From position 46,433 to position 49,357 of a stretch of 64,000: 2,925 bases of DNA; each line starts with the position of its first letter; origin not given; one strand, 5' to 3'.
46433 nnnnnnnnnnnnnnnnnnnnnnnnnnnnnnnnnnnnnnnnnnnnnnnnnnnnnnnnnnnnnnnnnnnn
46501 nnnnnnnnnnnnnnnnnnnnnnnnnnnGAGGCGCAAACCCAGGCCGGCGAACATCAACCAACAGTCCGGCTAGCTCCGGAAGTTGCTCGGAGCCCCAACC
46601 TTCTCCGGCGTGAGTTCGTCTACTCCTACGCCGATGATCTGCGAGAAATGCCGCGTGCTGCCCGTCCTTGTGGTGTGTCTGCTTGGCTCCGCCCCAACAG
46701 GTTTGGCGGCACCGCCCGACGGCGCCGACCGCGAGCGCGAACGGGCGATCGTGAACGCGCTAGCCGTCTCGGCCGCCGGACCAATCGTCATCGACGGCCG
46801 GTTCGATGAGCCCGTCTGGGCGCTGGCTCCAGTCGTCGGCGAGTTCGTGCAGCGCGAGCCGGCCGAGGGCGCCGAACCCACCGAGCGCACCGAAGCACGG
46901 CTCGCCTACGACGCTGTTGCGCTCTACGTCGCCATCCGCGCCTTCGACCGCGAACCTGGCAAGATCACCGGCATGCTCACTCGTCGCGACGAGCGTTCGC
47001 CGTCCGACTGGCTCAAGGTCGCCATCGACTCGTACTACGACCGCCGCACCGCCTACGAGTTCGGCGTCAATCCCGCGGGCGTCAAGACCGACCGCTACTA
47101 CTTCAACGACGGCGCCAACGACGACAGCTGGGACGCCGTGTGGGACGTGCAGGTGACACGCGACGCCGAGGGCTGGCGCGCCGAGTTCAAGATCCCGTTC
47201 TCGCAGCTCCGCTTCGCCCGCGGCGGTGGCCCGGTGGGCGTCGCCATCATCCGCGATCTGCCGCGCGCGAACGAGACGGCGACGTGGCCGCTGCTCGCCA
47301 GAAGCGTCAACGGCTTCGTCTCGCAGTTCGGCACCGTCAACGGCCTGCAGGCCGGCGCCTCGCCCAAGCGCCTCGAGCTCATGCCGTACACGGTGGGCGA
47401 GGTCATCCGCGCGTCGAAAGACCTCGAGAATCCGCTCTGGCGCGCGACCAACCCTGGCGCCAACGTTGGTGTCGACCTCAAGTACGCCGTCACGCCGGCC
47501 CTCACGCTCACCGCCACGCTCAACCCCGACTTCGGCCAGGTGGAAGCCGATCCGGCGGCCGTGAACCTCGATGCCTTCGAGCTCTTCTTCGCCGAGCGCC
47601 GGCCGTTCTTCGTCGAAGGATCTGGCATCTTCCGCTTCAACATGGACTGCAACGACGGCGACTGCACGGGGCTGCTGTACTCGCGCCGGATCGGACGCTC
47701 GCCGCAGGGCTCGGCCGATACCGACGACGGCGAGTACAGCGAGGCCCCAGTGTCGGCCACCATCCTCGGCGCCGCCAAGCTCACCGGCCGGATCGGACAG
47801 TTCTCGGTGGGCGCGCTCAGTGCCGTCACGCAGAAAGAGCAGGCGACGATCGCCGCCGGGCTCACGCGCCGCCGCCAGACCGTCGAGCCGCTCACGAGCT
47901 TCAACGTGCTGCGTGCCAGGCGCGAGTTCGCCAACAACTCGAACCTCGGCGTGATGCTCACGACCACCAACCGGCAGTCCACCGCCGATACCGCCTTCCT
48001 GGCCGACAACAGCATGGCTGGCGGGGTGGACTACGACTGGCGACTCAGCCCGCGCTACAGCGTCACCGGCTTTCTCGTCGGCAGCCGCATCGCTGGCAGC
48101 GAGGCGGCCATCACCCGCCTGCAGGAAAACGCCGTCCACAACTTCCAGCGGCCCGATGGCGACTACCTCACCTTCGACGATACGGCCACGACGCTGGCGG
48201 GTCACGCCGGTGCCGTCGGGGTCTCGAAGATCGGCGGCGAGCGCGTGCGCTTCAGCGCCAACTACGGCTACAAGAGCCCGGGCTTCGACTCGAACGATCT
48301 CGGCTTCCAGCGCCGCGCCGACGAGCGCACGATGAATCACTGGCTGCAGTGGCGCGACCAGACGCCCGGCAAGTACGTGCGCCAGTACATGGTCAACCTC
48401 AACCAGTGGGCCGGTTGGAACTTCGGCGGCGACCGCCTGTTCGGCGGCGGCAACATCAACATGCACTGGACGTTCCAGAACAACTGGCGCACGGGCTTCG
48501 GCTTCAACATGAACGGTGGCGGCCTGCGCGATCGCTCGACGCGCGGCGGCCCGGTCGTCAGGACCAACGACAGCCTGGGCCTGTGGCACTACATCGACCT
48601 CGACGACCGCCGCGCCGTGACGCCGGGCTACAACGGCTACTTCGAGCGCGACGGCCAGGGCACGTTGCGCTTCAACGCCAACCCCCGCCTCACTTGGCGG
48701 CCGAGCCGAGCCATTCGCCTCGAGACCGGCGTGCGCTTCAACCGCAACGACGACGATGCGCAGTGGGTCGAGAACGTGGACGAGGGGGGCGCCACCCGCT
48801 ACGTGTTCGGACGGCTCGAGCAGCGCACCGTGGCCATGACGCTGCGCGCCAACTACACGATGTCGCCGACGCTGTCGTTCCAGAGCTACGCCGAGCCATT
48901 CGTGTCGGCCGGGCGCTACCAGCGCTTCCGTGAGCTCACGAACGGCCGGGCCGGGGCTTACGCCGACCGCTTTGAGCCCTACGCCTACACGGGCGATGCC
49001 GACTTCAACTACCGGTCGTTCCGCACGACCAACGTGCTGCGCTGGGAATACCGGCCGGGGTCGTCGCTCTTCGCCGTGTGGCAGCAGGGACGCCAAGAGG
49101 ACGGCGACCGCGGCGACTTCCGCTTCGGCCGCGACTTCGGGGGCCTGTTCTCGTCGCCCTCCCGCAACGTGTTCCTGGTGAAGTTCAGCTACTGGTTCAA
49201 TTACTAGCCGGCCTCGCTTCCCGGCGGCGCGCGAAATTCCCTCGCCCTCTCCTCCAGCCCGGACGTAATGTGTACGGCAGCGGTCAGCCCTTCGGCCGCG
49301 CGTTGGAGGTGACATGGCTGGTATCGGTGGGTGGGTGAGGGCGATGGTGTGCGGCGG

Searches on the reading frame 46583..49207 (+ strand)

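Call 30: search_protein_families(library=pfam, proteins=[window:46583-49207:+], max_evalue=0.00001)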
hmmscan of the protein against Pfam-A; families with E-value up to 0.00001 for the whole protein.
window:46583-49207:+ (874 aa): 1 family
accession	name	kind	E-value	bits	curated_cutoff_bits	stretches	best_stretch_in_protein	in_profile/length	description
PF19313.5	DUF5916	-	2.7e-79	267.9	22.6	1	261-874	2-565/572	Domain of unknown function (DUF5916)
